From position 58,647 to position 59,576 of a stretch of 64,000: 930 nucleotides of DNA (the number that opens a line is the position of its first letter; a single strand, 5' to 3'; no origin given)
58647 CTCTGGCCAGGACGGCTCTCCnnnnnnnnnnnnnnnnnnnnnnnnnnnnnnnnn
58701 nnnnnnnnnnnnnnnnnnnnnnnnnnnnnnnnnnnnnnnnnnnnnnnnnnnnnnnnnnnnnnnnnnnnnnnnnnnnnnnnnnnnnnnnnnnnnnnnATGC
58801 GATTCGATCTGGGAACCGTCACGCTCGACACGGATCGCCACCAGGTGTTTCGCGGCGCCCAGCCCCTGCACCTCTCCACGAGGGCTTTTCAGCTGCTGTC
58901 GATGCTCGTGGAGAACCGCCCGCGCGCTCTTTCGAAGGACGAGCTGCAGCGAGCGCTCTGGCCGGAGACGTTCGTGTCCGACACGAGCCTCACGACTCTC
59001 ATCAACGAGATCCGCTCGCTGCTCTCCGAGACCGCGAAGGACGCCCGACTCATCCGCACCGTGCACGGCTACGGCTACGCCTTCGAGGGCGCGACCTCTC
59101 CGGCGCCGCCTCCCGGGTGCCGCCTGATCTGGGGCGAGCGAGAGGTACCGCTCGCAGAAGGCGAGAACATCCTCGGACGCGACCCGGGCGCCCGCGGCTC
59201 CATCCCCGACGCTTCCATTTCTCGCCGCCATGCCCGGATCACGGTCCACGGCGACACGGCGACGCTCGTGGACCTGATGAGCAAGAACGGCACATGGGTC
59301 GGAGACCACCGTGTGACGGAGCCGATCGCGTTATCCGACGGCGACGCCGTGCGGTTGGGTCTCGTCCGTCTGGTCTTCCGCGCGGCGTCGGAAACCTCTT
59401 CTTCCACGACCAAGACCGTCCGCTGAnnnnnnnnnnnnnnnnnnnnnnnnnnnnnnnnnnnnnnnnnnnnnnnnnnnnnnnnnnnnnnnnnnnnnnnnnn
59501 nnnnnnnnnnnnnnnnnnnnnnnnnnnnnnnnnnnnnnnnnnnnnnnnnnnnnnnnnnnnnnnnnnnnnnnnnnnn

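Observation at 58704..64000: Winged-helix/FHA one-component regulator divergent from the propeller-CTD cluster, with a Ser/Thr kinase nearby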

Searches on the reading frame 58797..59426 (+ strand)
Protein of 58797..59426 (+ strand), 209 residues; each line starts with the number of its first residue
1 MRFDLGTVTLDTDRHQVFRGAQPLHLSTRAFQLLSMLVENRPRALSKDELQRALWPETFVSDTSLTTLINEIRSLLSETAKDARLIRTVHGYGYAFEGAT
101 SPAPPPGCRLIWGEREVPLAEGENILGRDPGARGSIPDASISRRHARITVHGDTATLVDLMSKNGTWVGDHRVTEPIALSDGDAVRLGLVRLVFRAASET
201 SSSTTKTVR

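Call 6: search_protein_families(library=pfam, proteins=[window:58797-59426:+], max_evalue=0.01)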
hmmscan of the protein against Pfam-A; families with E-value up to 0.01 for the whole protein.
window:58797-59426:+ (209 aa): 3 families
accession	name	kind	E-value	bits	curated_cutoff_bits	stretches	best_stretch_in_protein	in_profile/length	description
PF00486.34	Trans_reg_C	-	4.8e-18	65.5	26.2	1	22-96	2-77/77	Transcriptional regulatory protein, C terminal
PF00498.31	FHA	-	1.3e-17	64.4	20.7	1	125-188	2-67/67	FHA domain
PF16697.10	Yop-YscD_cpl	-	1.3e-11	45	33.2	1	115-197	10-93/94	Inner membrane component of T3SS, cytoplasmic domain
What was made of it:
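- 58797..59426 (+): wHTH-FHA regulator gene (209 aa). The winged helix is residues 22-96 (58860-59084) and the FHA domain residues 125-188 (59169-59360). Pfam Trans_reg_C 4.8e-18 and FHA 1.3e-17 (call 6).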

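Call 7: find_homologous_proteins(query=window:58797-59423:+, max_evalue=0.001)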
Query window:58797-59423:+ (209 aa): 1084 proteins with E <= 0.001 among 1630 candidates; the best 120 are listed.
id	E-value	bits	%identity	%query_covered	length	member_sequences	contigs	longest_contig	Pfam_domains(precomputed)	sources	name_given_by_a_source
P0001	7.4e-133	458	100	100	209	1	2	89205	PF00498.32,PF16697.11,PF00486.35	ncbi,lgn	ncbi:MAG: winged helix-turn-helix domain-containing protein [Acidobacteriota bacterium]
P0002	9.1e-105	367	80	100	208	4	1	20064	PF00498.32,PF16697.11,PF00486.35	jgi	jgi:hypothetical protein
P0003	9.9e-105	367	79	100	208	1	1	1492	PF00498.32,PF16697.11,PF00486.35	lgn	-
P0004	1.2e-103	363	79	100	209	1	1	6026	PF00498.32,PF16697.11,PF00486.35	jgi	jgi:hypothetical protein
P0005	1.6e-103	363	79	100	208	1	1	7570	PF00498.32,PF16697.11,PF00486.35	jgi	jgi:hypothetical protein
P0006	3.9e-103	361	78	100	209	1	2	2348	PF00498.32,PF16697.11,PF00486.35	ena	-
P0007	4.8e-103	361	78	100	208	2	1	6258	PF00498.32,PF16697.11,PF00486.35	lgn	-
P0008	1.8e-102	359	78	100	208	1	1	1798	PF00498.32,PF16697.11,PF00486.35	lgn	-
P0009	4.2e-102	358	78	100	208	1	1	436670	PF00498.32,PF16697.11,PF00486.35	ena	-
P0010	6.0e-102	358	75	100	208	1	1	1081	PF00498.32,PF16697.11,PF00486.35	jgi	jgi:hypothetical protein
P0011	1.6e-101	356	79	100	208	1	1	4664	PF00498.32,PF16697.11,PF00486.35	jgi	jgi:DNA-binding winged helix-turn-helix (wHTH) protein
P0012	7.9e-101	354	78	100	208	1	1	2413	PF00498.32,PF16697.11,PF00486.35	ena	-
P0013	9.8e-101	354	78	100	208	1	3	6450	PF00498.32,PF16697.11,PF00486.35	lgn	-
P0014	1.2e-100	353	78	100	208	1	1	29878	PF00498.32,PF16697.11,PF00486.35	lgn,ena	-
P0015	3.4e-100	352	76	100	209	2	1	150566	PF00498.32,PF16697.11,PF00486.35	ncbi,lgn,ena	-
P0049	2.5e-95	336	74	100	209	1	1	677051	PF00498.32,PF16697.11,PF00486.35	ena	-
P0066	5.4e-91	322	71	100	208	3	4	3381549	PF00498.32,PF16697.11,PF00486.35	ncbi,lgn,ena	-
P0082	1.1e-83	298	68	98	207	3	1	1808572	PF00498.32,PF16697.11,PF00486.35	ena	-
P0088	9.4e-82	292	65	100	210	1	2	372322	PF00498.32,PF16697.11,PF00486.35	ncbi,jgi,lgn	-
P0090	2.2e-80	287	65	98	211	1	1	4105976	PF00498.32,PF16697.11,PF00486.35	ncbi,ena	-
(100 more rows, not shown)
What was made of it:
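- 58797..59426 (+): The protein is identical to P0001, named by NCBI as a winged helix-turn-helix domain-containing protein of an Acidobacteriota MAG (call 7).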

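Call 10: find_related_loci(query=A1, collection=genome_contigs, flank=10000)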
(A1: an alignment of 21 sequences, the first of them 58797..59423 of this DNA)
Query A1 (209 aa) in genome_contigs; peptide patterns used: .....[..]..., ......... (x = any residue, [..] = any of these).
600 stretches matched a pattern (row limit reached: there are more); 516 encode a relative of the query (tblastn E <= 1e-3); the best 80 are kept; 80 distinct loci.
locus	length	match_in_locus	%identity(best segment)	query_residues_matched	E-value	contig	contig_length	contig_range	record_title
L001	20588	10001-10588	78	1-196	1e-101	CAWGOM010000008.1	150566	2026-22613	MAG: uncultured Acidobacteriota bacterium isolate MFD09730.bin.2.99 genome assembly, contig: contig_45002, whole genome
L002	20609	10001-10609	69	1-205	1e-91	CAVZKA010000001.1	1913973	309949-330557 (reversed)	MAG: uncultured Acidobacteriota bacterium isolate MFD05442.bin.1.110 genome assembly, contig: contig_10130, whole genome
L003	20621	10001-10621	51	1-205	3e-61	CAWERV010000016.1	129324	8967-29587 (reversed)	MAG: uncultured Acidobacteriota bacterium isolate MFD02134.bin.2.169 genome assembly, contig: contig_34781, whole genome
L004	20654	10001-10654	46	1-209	5e-59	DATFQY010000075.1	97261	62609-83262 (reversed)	MAG TPA_asm: Thermoanaerobaculia bacterium isolate SMAG_U9343 k141_5680700, whole genome shotgun sequence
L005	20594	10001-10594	50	1-196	3e-58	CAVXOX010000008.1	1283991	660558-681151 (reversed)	MAG: uncultured Acidobacteriota bacterium isolate MFD00822.bin.1.216 genome assembly, contig: contig_56588, whole genome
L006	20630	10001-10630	48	1-206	4e-58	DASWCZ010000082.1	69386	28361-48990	MAG TPA_asm: Thermoanaerobaculia bacterium isolate SMAG_U2722 k141_1352556, whole genome shotgun sequence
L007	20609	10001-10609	49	1-195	4e-57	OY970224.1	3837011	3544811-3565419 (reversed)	MAG: uncultured Acidobacteriota bacterium isolate MFD04967.bin.c.6 genome assembly, chromosome: 1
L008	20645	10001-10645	46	1-207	1e-56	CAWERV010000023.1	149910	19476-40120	MAG: uncultured Acidobacteriota bacterium isolate MFD02134.bin.2.169 genome assembly, contig: contig_6860, whole genome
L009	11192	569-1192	48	1-207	4e-56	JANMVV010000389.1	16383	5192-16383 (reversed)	MAG: Vicinamibacteria bacterium isolate OTE_88_metabat_461 OTE_88_k141_4387867, whole genome shotgun sequence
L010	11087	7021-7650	48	1-207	3e-56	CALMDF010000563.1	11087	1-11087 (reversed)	MAG TPA_asm: uncultured Holophagales bacterium isolate SRR5468106_bin.27_CONCOCT_v1.1_MAG genome assembly, contig: ERZ78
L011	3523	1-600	48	6-196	2e-56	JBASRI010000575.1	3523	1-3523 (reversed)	MAG: Thermoanaerobaculia bacterium isolate MFD13520_ilm_asm_bin14 k127_118235, whole genome shotgun sequence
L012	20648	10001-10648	47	1-207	1e-55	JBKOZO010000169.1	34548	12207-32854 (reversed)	MAG: Acidobacteriota bacterium isolate GB_HAYS_MAG_00032 GB_HAYS_000000739423, whole genome shotgun sequence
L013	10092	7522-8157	49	1-205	1e-55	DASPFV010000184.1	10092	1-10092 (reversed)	MAG TPA_asm: Vicinamibacterales bacterium isolate SMAG_U16434 k141_64846, whole genome shotgun sequence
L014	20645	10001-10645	46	1-206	8e-55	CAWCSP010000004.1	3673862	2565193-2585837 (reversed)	MAG: uncultured Acidobacteriota bacterium isolate MFD04428.bin.1.167 genome assembly, contig: contig_20948, whole genome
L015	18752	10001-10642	46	1-205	4e-55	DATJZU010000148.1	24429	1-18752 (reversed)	MAG TPA_asm: Thermoanaerobaculia bacterium isolate SMAG_U15186 k141_288046, whole genome shotgun sequence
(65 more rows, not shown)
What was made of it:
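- At least 516 loci were found in representative genomes, nearly all Acidobacteriota, with two loci per MAG in six MAGs among the top 80 (call 10).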

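Call 16: find_encoding_contigs(protein=P0001, flank=10000, max_places=3)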
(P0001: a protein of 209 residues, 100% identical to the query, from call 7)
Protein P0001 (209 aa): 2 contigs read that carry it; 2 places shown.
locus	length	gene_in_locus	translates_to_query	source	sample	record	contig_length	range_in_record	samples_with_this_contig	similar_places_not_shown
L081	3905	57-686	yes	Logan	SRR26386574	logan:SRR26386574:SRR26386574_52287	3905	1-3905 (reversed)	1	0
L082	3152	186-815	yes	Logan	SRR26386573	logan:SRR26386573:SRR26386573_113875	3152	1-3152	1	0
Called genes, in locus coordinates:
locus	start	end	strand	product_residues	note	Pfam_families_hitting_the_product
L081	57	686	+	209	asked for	PF00486:Trans_reg_C, PF16697:Yop-YscD_cpl, PF00498:FHA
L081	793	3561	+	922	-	PF13620:CarboxypepD_reg, PF13715:CarbopepD_reg_2 (weak), PF22904:NOMO1-like_2nd (faint)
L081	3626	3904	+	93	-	?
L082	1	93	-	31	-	?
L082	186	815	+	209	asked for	PF00486:Trans_reg_C, PF16697:Yop-YscD_cpl, PF00498:FHA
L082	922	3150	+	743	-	?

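Call 17: find_encoding_contigs(protein=P0009, flank=10000, max_places=2)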
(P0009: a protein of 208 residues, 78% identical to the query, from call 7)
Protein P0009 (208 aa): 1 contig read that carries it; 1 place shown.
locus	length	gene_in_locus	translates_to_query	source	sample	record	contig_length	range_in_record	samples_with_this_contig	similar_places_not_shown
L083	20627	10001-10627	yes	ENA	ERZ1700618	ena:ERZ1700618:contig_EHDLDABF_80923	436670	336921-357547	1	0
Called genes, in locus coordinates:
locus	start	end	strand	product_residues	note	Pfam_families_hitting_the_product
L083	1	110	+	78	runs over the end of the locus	-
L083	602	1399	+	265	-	PF12704:MacB_PCD (weak), PF02687:FtsX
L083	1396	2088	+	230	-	PF02463:SMC_N (faint), PF00005:ABC_tran, PF13304:AAA_21 (faint)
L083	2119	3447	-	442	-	PF25021:TEN_NHL (faint), PF08450:SGL (faint), PF24684:Vgb_lyase, PF07494:Reg_prop (faint), PF01436:NHL (faint), PF24684:Vgb_lyase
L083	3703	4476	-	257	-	PF15902:Sortilin-Vps10 (faint)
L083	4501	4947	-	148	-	-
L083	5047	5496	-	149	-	PF14870:PSII_BNR (faint)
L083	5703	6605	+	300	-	PF00069:Pkinase, PF03109:ABC1 (faint), PF07714:PK_Tyr_Ser-Thr, PF01636:APH (weak)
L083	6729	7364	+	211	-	PF26549:Tricorn_N (faint), PF07676:PD40 (faint)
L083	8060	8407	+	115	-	-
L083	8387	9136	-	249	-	-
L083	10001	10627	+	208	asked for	PF00486:Trans_reg_C, PF16697:Yop-YscD_cpl, PF00498:FHA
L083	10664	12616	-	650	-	PF19313:DUF5916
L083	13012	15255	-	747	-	PF06452:CBM9_1 (faint), PF19313:DUF5916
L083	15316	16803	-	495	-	PF02366:PMT (weak), PF13231:PMT_2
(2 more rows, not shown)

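Call 18: find_encoding_contigs(protein=P0066, flank=10000, max_places=2)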
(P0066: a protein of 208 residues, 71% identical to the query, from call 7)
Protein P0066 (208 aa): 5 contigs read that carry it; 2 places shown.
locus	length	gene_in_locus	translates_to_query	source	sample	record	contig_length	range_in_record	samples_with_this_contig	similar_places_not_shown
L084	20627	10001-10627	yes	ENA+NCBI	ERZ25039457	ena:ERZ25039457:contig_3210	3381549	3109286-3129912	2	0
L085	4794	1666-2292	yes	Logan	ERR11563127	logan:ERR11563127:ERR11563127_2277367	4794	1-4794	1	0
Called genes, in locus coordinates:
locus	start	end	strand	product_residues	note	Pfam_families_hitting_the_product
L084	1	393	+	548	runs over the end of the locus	PF00111:Fer2 (weak), PF13510:Fer2_4, PF04879:Molybdop_Fe4S4 (faint), PF10588:NADH-G_4Fe-4S_3, PF22117:Fer4_Nqo3, PF22151:Fer4_NDSU1, PF00384:Molybdopterin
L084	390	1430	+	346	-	PF00146:NADHdh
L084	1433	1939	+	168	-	PF00499:Oxidored_q3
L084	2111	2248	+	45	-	PF00420:Oxidored_q2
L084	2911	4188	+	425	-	PF00361:Proton_antipo_M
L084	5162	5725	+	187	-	PF00361:Proton_antipo_M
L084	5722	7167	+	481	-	PF00361:Proton_antipo_M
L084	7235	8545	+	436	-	PF02812:ELFV_dehydrog_N, PF00208:ELFV_dehydrog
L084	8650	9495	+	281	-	PF01209:Ubie_methyltran (weak), PF13489:Methyltransf_23, PF08241:Methyltransf_11, PF08242:Methyltransf_12, PF13649:Methyltransf_25, PF13847:Methyltransf_31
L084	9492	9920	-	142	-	-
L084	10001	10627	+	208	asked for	PF00486:Trans_reg_C, PF16697:Yop-YscD_cpl, PF00498:FHA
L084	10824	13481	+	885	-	PF13620:CarboxypepD_reg, PF25183:OMP_b-brl_4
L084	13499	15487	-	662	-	PF25852:DUF6242_C (faint), PF02012:BNR (faint), PF15902:Sortilin-Vps10 (weak)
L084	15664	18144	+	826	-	PF00069:Pkinase, PF07714:PK_Tyr_Ser-Thr, PF01636:APH (weak), PF26549:Tricorn_N (faint)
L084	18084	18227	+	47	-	-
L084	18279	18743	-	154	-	PF04199:Cyclase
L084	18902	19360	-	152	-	-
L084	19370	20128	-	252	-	-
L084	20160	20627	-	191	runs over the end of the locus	PF05728:UPF0227, PF12697:Abhydrolase_6 (weak), PF12146:Hydrolase_4 (faint)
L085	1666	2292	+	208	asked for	PF00486:Trans_reg_C, PF16697:Yop-YscD_cpl, PF00498:FHA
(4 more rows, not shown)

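Call 19: find_related_loci(query=window:58797-59423:+, collection=metagenome_contigs, flank=10000)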
Query window:58797-59423:+ (209 aa) in metagenome_contigs; peptide patterns used: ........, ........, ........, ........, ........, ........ (x = any residue, [..] = any of these).
315 stretches matched a pattern; 181 encode a relative of the query (tblastn E <= 1e-3); the best 80 are kept; 80 distinct loci.
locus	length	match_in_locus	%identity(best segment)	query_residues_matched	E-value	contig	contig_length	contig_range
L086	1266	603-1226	77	1-209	1e-113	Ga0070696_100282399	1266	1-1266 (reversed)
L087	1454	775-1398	73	1-209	2e-111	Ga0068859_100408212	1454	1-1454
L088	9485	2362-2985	74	1-209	5e-103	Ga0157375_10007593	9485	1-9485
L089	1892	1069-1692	74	1-209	5e-109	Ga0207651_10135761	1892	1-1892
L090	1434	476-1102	75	1-209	2e-110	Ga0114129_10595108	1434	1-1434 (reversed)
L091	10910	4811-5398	77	1-196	8e-98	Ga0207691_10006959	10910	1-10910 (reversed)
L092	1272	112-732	70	1-208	1e-105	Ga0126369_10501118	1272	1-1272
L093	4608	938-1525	76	1-196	3e-97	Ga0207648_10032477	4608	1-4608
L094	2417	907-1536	67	1-209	7e-94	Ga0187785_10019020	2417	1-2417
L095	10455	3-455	75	46-196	2e-72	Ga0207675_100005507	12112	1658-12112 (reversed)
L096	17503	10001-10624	50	1-202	3e-57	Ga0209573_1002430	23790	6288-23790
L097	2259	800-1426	46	1-205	8e-58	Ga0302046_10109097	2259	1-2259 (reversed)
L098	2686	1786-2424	48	1-205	2e-57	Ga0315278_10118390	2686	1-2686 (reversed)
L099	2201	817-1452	46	1-208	1e-57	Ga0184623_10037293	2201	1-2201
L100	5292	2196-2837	47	1-205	2e-56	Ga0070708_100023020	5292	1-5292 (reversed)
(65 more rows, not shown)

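Call 20: search_solved_structures(query=window:58797-59423:+, max_evalue=0.01, show_alignments=2)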
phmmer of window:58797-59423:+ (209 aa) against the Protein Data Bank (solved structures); distinct sequences matched with E-value up to 0.01: 81 (the best 60 are shown).
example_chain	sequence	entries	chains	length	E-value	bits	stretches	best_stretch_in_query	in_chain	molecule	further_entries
3po8_A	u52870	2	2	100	5.3e-13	52.4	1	115-195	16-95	Putative uncharacterized protein TB39.8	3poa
2lc1_A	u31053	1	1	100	6.4e-13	52.1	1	115-195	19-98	Putative uncharacterized protein TB39.8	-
3oun_A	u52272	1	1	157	1.5e-12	50.9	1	108-194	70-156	Putative uncharacterized protein TB39.8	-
1p2f_A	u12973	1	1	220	4.5e-09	39.6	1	3-99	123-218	Response Regulator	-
2fez_A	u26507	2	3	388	6.8e-09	39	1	118-200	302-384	Probable regulatory protein embR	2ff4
6i2q_B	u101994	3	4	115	1e-08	38.4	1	125-202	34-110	Glycogen accumulation regulator GarA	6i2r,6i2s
1kgs_A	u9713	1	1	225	1.2e-08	38.1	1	5-95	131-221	DNA BINDING RESPONSE REGULATOR D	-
3t72_A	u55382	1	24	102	1.8e-08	37.6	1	7-97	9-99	Phosphate regulon transcriptional regulatory protein phoB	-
1qqi_A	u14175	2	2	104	1.9e-08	37.5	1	7-97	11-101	PHOSPHATE REGULON TRANSCRIPTIONAL REGULATORY PROTEIN PHOB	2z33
1gxp_A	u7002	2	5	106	2e-08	37.5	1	7-97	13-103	PHOSPHATE REGULON TRANSCRIPTIONAL REGULATORY PROTEIN | PHOSPHATE REGULON TRANSCRIPTIONAL REGULATORY PROTEIN PHOB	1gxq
8p5r_G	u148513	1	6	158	2.2e-08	37.3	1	125-202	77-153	Glycogen accumulation regulator GarA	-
2kkl_A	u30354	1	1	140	8.4e-08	35.4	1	124-197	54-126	Uncharacterized protein Mb1858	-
2kfu_A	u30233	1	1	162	9.4e-08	35.3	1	124-197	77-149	Rv1827 pThr 22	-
6i2p_D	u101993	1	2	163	9.6e-08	35.2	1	124-197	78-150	Glycogen accumulation regulator GarA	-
2jzy_A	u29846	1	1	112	1.1e-07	35.1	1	6-97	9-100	Transcriptional regulatory protein PcoR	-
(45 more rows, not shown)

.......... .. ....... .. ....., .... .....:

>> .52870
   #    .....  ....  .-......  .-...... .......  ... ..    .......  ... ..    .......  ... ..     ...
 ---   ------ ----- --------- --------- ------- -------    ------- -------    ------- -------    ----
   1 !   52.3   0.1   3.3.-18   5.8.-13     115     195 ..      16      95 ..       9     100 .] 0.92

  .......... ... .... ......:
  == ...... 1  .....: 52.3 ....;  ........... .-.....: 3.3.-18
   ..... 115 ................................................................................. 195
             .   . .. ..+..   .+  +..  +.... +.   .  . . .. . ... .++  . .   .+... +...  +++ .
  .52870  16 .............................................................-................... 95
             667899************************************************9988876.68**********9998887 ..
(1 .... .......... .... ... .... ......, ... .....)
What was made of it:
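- Closest known: OmpR/PhoB-family response regulators and pho-box-type operators. Same: The same DNA-binding fold (PhoB E 1.8e-8, DrrD 1.2e-8, call 20).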

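Call 43: predict_structure(alignment_id=A2)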
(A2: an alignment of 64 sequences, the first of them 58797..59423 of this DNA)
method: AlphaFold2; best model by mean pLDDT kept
length: 209 residues; sequences in the alignment: 64
mean_pLDDT: 84.2   pTM: 0.55
mean pLDDT of the five models: 84.2, 84.1, 83.9, 83.0, 80.6
residues with pLDDT >= 90: 100; 70-90: 85; 50-70: 13; < 50: 11
segments of 3 or more residues with pLDDT < 50: 199-209
pLDDT, mean of each block of 10 residues (from residue 1): 83 83 87 94 92 89 91 82 81 85 72 85 89 81 93 89 93 94 93 77 30
secondary structure, 60 per line:
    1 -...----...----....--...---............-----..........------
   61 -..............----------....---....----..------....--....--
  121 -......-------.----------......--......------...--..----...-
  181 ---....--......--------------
elements in order: E2-4 E9-11 E16-19 E22-24 H28-39 H47-54 H62-75 E86-89 E93-96 E109-112 E115-118 E122-127 E146-151 E154-159 E166-168 E177-179 E184-187 E190-195
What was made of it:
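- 58797..59426 (+): The AF2 model has mean pLDDT 84 with two folded domains (call 43).
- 59403..59414 (+): Codons for the conserved C-terminal tail motif S203-T204-T205-K206 (family consensus [ST]-T-x-[TS]). This is the candidate phospho-acceptor. The tail (199-209) has pLDDT about 30, so it is predicted disordered (call 43).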
